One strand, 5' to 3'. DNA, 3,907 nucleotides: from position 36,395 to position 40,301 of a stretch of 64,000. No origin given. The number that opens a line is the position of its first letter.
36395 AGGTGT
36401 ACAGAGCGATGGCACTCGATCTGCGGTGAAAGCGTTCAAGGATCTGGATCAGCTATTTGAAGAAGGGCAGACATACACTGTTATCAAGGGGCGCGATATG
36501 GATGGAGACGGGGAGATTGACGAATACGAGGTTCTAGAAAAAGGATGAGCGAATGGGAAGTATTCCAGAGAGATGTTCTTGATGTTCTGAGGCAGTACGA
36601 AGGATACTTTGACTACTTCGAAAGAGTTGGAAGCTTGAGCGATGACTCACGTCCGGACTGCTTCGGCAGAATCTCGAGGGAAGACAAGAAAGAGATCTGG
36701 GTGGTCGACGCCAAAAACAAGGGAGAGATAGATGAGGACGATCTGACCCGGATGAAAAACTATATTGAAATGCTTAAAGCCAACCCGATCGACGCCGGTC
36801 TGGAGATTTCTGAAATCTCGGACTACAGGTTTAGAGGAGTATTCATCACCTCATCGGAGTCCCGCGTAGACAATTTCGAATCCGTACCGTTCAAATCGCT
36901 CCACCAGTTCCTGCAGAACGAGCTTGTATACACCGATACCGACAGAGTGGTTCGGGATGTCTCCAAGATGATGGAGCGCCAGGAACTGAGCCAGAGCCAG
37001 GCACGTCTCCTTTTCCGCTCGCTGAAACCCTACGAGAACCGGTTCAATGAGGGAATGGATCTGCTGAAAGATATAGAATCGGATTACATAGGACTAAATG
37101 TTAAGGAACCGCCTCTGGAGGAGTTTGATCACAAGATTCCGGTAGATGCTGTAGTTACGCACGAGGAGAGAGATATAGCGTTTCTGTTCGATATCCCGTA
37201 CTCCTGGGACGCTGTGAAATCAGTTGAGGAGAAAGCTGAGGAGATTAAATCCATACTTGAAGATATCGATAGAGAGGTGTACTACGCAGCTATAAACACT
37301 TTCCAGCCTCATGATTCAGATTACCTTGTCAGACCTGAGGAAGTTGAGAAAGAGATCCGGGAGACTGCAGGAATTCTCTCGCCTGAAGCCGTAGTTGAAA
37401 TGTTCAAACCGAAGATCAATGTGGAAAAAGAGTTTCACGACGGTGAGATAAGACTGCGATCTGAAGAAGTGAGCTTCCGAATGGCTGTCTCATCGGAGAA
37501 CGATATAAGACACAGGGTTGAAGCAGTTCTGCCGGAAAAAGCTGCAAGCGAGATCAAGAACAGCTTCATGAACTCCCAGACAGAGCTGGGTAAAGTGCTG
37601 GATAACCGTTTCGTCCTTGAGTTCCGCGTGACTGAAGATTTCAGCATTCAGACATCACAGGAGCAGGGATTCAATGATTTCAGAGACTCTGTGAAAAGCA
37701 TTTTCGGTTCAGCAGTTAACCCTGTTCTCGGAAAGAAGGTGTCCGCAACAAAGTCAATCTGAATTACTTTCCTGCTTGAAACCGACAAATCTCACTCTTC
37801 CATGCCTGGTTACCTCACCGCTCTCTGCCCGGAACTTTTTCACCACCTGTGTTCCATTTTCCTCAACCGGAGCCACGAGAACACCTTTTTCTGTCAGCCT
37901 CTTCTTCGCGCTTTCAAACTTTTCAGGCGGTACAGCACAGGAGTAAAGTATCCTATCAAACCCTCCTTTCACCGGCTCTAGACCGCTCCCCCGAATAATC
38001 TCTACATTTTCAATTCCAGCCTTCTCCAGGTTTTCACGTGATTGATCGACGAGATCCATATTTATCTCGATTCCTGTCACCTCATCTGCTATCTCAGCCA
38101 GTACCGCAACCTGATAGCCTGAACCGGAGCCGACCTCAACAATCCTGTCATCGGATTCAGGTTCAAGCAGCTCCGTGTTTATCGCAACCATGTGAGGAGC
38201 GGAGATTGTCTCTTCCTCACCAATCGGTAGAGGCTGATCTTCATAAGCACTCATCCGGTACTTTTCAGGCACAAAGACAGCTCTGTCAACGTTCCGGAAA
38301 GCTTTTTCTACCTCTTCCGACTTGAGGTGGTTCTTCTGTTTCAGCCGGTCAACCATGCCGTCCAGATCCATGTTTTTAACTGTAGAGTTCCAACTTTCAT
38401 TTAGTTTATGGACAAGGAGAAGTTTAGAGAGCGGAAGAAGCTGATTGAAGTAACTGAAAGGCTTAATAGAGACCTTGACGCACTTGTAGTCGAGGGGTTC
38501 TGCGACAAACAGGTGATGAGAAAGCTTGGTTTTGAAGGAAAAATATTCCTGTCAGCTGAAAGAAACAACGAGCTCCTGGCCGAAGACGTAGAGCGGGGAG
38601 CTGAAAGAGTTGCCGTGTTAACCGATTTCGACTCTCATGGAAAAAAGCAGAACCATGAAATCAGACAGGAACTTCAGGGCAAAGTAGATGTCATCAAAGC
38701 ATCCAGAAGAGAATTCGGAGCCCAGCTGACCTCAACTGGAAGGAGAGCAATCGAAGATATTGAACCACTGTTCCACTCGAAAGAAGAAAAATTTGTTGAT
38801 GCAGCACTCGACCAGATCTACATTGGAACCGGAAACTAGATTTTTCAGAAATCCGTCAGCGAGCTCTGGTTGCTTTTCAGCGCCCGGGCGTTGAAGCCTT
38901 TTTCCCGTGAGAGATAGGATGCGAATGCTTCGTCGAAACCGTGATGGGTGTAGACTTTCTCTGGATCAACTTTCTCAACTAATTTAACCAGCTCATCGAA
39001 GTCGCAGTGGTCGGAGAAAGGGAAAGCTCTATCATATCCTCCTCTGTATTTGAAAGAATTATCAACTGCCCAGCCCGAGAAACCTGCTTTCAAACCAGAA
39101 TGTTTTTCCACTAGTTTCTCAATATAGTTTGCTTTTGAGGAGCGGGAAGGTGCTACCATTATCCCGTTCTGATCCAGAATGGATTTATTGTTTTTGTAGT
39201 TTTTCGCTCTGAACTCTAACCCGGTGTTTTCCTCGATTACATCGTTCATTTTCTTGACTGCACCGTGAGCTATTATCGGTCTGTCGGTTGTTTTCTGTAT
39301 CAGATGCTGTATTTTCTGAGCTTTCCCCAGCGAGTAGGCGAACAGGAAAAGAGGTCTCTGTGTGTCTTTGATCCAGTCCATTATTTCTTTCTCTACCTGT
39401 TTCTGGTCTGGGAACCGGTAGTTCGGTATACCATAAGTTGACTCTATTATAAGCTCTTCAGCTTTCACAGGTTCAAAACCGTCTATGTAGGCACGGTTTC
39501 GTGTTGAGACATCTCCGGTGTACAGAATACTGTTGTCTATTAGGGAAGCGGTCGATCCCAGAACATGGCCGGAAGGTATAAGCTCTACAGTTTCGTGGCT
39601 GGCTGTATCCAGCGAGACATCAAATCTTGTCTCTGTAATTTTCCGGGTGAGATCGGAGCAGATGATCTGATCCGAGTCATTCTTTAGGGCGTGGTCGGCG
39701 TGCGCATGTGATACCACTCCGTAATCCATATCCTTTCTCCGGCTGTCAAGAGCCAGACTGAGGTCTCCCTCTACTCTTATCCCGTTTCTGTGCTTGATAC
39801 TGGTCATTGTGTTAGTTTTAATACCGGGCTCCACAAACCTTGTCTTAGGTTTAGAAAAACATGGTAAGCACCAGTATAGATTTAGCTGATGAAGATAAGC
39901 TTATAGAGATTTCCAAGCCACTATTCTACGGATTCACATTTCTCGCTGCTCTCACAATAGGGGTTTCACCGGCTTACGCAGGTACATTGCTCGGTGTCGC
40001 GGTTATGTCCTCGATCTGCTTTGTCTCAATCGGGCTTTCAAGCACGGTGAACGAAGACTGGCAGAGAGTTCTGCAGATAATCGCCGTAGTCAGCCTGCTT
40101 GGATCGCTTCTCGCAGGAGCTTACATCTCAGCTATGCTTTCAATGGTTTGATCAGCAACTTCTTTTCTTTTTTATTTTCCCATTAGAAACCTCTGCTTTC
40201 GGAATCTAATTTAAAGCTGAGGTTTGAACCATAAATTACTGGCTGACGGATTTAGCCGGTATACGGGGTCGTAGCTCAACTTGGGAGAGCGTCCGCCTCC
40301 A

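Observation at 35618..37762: Winged-HTH plus Mrr-like PD-(D/E)xK nuclease-domain operon with a perfect palindromic operator on its own TATA box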

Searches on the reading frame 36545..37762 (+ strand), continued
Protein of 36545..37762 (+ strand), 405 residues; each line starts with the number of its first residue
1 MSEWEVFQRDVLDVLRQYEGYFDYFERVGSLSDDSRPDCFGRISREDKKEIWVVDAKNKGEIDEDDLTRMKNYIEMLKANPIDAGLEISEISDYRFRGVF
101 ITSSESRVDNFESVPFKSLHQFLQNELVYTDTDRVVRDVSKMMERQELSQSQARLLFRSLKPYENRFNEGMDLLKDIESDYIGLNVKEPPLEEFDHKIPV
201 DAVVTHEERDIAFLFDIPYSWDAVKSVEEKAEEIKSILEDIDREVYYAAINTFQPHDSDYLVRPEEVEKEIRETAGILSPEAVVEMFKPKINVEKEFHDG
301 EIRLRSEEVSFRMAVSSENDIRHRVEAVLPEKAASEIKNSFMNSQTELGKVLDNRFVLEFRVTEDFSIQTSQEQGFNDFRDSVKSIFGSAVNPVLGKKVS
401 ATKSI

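Call 58: search_dna_similar(query=window:36545-37762:+, collection=phages, mode=protein, max_evalue=0.01, max_rows=10)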
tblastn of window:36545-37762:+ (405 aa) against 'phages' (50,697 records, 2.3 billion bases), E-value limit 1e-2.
No match.

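Call 59: search_protein_families(library=pfam, proteins=[L037:1824-2114:+, L037:2105-2344:+, L037:319-849:+, L039:88-375:-, L040:2231-2458:+, L037:5590-6435:+, P0257, P0264, P0267], max_evalue=0.1)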
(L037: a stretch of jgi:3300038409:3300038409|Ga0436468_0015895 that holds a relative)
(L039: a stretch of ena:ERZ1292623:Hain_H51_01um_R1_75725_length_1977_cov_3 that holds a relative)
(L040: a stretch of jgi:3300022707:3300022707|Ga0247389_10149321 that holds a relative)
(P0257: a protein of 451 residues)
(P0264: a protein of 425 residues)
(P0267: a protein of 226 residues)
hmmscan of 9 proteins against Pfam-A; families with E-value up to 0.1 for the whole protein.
L037:1824-2114:+ (96 aa): 3 families
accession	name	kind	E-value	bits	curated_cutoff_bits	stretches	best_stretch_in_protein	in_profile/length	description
PF22016.2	DUF6933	-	0.0021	18.3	27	1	12-85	67-142/157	Domain of unknown function (DUF6933)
PF18810.6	PBECR2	-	0.0052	17.4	27.1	1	30-95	48-119/120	phage-Barnase-EndoU-ColicinE5/D-RelE like nuclease2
PF12106.13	Colicin_E5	-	0.012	16.3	25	1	13-65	4-56/88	Colicin E5 ribonuclease domain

L037:2105-2344:+ (79 aa): 1 family
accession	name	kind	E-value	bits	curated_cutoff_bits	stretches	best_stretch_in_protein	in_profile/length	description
PF10049.14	DUF2283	-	7.3e-13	48.9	23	1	5-52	2-49/49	Protein of unknown function (DUF2283)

L037:319-849:+ (176 aa): 0 families

L039:88-375:- (95 aa): 2 families
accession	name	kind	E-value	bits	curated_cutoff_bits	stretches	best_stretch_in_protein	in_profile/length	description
PF20990.2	DUF2207_C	-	0.015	15.4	33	1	31-90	122-188/247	Predicted membrane protein (DUF2207) C-terminal domain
PF09835.14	DUF2062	-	0.08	13.3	27.4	1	65-94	112-141/147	Uncharacterized protein conserved in bacteria (DUF2062)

L040:2231-2458:+ (75 aa): 0 families

L037:5590-6435:+ (282 aa): 1 family
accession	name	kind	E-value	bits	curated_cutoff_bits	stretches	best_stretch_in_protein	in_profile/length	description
PF04894.17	Nre_N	-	2.1e-96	323.3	25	1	8-261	17-270/270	Archaeal Nre, N-terminal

P0257 (451 aa): 2 families
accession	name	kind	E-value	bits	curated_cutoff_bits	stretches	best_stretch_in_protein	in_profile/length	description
PF21407.2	SduA_N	-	0.026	15.1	27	1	216-293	21-96/102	Shedu protein SduA, N-terminal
PF09724.14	Dcc1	-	0.07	13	22.9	0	331-380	264-309/319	Sister chromatid cohesion protein Dcc1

P0264 (425 aa): 0 families

P0267 (226 aa): 0 families

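Call 64: find_homologous_proteins(query=A3, max_evalue=0.001)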
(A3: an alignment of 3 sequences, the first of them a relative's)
Query A3 (3 sequences) (425 aa, profile of the alignment): 6 proteins with E <= 0.001 among 8000 candidates.
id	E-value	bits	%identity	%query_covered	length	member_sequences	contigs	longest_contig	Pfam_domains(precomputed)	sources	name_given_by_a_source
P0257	4.9e-234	795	29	48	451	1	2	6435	-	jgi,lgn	jgi:hypothetical protein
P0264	8.2e-202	689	100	100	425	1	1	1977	-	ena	-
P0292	2.4e-167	576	23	100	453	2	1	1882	-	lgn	-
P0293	1.2e-165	570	23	100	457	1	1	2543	-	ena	-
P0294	2.0e-161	556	22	100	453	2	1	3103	-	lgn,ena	-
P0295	2.4e-156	539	23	100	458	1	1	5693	-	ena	-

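Call 65: find_encoding_contigs(protein=P0295, flank=5000, max_places=2)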
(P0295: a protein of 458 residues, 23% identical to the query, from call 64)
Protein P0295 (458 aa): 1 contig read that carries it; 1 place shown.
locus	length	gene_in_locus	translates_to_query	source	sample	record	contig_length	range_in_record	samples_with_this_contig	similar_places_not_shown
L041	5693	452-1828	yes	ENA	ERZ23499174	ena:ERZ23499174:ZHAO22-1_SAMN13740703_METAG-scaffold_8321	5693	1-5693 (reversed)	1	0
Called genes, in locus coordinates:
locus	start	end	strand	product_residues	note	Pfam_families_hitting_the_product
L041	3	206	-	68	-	?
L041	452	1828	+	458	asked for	-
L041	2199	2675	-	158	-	PF08937:ThsB_TIR, PF13676:TIR_2 (weak)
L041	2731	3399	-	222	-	PF06508:QueC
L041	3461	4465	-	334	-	PF01702:TGT (faint)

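Call 66: find_encoding_contigs(protein=P0294, flank=5000, max_places=2)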
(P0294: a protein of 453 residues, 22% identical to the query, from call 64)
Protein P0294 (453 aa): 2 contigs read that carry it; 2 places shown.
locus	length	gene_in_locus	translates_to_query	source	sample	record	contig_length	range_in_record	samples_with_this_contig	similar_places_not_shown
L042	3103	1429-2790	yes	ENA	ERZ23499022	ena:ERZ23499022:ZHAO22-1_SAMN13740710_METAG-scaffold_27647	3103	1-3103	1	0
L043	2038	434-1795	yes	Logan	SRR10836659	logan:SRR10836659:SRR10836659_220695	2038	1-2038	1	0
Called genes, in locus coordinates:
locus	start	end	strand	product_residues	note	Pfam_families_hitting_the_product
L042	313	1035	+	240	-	-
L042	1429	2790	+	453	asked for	-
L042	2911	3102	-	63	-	?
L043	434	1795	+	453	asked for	-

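Call 76: search_protein_families(library=phrogs, proteins=[window:36545-37762:+, P0257, P0264, P0295], max_evalue=0.01)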
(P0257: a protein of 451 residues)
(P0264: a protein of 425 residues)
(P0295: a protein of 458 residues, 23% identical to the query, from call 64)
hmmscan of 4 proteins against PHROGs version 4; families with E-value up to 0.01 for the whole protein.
window:36545-37762:+ (405 aa): 0 families

P0257 (451 aa): 0 families

P0264 (425 aa): 0 families

P0295 (458 aa): 0 families

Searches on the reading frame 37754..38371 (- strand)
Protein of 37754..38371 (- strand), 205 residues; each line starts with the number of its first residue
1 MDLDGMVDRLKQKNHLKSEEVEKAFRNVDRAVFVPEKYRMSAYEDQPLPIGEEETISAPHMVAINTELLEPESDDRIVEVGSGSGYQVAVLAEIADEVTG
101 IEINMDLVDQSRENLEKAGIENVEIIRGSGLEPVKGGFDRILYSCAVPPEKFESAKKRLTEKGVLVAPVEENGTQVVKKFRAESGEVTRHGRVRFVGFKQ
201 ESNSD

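Call 3: search_protein_families(library=pfam, proteins=[window:37754-38371:-], max_evalue=0.1)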
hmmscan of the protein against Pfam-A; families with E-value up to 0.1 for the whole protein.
window:37754-38371:- (205 aa): 17 families
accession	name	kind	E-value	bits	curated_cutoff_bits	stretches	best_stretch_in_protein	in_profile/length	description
PF01135.25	PCMT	-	9e-44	150.2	20.3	1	5-198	5-205/210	Protein-L-isoaspartate(D-aspartate) O-methyltransferase (PCMT)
PF13847.12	Methyltransf_31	-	5e-10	39.7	27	1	72-180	2-122/145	Methyltransferase domain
PF13649.12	Methyltransf_25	-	1.4e-07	32.5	27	1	77-151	1-81/97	Methyltransferase domain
PF00398.26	RrnaAD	-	3.9e-07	29.9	24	1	69-127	26-82/263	Ribosomal RNA adenine dimethylase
PF05175.20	MTS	-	8e-07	29.3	23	1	69-143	27-104/170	Methyltransferase small domain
PF08241.18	Methyltransf_11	-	6.8e-06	27.1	21.2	1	78-144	1-67/95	Methyltransferase domain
PF02390.23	Methyltransf_4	-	2.4e-05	24.3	24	1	77-163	5-98/173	Putative methyltransferase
PF01189.24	Methyltr_RsmB-F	-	0.00074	19.7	27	1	68-143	3-85/199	16S rRNA methyltransferase RsmB/F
PF13679.12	Methyltransf_32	-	0.00098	19.6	27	1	67-124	19-83/143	Methyltransferase domain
PF05958.17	tRNA_U5-meth_tr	-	0.0029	17.1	23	1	58-130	187-258/357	tRNA (Uracil-5-)-methyltransferase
PF08242.18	Methyltransf_12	-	0.0037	18.4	30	1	78-145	1-73/98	Methyltransferase domain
PF13489.12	Methyltransf_23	-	0.008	16.4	27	1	68-111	16-60/164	Methyltransferase domain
PF09445.16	Methyltransf_15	-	0.0087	16.1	22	1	76-135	3-63/165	RNA cap guanine-N2 methyltransferase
PF02353.26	CMAS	-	0.032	14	27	1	66-142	55-132/273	Mycolic acid cyclopropane synthetase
PF01358.24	PARP_regulatory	-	0.04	13.3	25.4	1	74-127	57-109/292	Poly A polymerase regulatory subunit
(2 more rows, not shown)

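Call 77: search_protein_families(library=ncbifam, proteins=[window:37754-38371:-], max_evalue=0.001)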
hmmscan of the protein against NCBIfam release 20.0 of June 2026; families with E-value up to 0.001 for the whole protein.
window:37754-38371:- (205 aa): 27 families (the best 25 are shown)
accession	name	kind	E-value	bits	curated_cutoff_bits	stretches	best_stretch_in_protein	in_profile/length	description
NF001453.0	PRK00312.1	equivalog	1.3e-51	175.2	188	1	4-202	12-213/217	protein-L-isoaspartate(D-aspartate) O-methyltransferase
TIGR00080.1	pimt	equivalog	1.5e-42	145.9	159.05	1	6-196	10-206/216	protein-L-isoaspartate O-methyltransferase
NF010549.0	PRK13942.1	equivalog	1.5e-40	139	282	1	6-198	10-207/215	protein-L-isoaspartate O-methyltransferase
TIGR04364.1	methyltran_FxLD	equivalog_domain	1.9e-27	96.3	320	1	5-191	7-203/394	methyltransferase, FxLD system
TIGR04188.1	methyltr_grsp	subfamily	1.4e-18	67.4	380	1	57-148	91-185/363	ATP-grasp peptide maturase system methyltransferase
NF011529.0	PRK14968.1-3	equivalog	5.8e-13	48.7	162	1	67-186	28-144/198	putative methyltransferase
NF010550.0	PRK13943.1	equivalog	8.8e-13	48.1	359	1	14-169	16-180/322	protein-L-isoaspartate O-methyltransferase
TIGR00537.1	hemK_rel_arch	hypoth_equivalog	2.2e-08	34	87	1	66-197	13-140/179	HemK2/MTQ2 family protein methyltransferase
TIGR02469.1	CbiT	equivalog_domain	6.6e-08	32.9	78.3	1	64-167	10-120/124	precorrin-6Y C5,15-methyltransferase (decarboxylating) subunit CbiT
NF009639.0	PRK13168.1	equivalog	2.4e-07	30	458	1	60-126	287-353/446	23S rRNA (uracil(1939)-C(5))-methyltransferase RlmD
TIGR00755.1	ksgA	equivalog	6.7e-07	28.9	171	1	66-132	22-86/256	16S rRNA (adenine(1518)-N(6)/adenine(1519)-N(6))-dimethyltransferase RsmA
NF000499.2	Erm23S_rRNA_broad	equivalog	7.3e-07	28.8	212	1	67-126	17-74/244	23S ribosomal RNA methyltransferase Erm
TIGR00479.1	rumA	equivalog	1.5e-06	27.3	183.55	1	60-128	280-348/432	23S rRNA (uracil(1939)-C(5))-methyltransferase RlmD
NF043040.1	corrin_prot_MT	hypoth_equivalog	2.3e-06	27.2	180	1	72-127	40-96/216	corrinoid protein-associated methyltransferase CpaM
TIGR03534.1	RF_mod_PrmC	equivalog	2.9e-06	26.9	199.1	1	62-142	77-161/253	peptide chain release factor N(5)-glutamine methyltransferase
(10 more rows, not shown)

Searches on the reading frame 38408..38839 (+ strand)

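Call 3: search_protein_families(library=pfam, proteins=[window:38408-38839:+], max_evalue=0.1)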
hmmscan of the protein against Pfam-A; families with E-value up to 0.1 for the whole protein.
window:38408-38839:+ (143 aa): 2 families
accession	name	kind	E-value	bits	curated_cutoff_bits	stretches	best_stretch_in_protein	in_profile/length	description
PF13662.12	Toprim_4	-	0.00027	21.5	25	1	25-95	3-81/85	Toprim domain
PF09432.15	THP2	-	0.019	15.5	28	1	48-103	20-74/129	Tho complex subunit THP2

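Call 77: search_protein_families(library=ncbifam, proteins=[window:38408-38839:+], max_evalue=0.001)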
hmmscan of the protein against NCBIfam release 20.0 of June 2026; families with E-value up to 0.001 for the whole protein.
window:38408-38839:+ (143 aa): 5 families
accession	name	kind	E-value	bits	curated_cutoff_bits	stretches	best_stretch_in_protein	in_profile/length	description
NF003094.0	PRK04017.1-5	equivalog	8.5e-10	38.8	124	1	10-124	8-122/128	hypothetical protein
NF003090.0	PRK04017.1-1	equivalog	1.7e-08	34.2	120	1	9-125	6-121/132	hypothetical protein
NF003091.0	PRK04017.1-2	equivalog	4.4e-08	33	129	1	14-123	26-132/151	hypothetical protein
NF003092.0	PRK04017.1-3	equivalog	2.7e-07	30.7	193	1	14-105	13-102/125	hypothetical protein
NF003093.0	PRK04017.1-4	equivalog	8e-05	22.8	160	1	26-121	26-119/138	hypothetical protein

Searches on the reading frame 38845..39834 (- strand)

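Call 3: search_protein_families(library=pfam, proteins=[window:38845-39834:-], max_evalue=0.1)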
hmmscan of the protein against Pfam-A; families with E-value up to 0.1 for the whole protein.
window:38845-39834:- (329 aa): 2 families
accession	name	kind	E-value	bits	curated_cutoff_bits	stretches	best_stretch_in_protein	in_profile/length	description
PF07521.17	RMMBL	-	5.2e-07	30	21.6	1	271-318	11-62/63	Zn-dependent metallo-hydrolase RNA specificity domain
PF07522.19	DRMBL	-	0.021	15.4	22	1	272-296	78-102/108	DNA repair metallo-beta-lactamase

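Call 77: search_protein_families(library=ncbifam, proteins=[window:38845-39834:-], max_evalue=0.001)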
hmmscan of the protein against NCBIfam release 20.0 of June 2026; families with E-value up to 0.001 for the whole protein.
window:38845-39834:- (329 aa): 3 families
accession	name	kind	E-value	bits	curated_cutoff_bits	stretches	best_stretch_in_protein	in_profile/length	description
TIGR04122.1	Xnuc_lig_assoc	equivalog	5.8e-54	183.1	325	1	35-321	23-321/326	ligase-associated DNA damage response exonuclease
NF045584.1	cas14_MBL_CASP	equivalog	3.2e-13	48.9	800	1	68-185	126-246/612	type VII CRISPR-associated protein Cas14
TIGR03675.1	arCOG00543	equivalog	1.7e-11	43.1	580.2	1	63-215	297-457/631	beta-CASP ribonuclease aCPSF1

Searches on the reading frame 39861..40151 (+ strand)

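Call 61: search_protein_families(library=pfam, proteins=[window:39861-40151:+], max_evalue=0.01)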
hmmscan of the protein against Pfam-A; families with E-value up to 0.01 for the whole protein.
window:39861-40151:+ (96 aa): 1 family
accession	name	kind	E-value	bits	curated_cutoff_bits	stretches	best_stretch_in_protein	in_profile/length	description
PF22925.3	TS_C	-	0.0085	16.1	27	0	23-71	67-115/202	Trans-sialidase, C-terminal domain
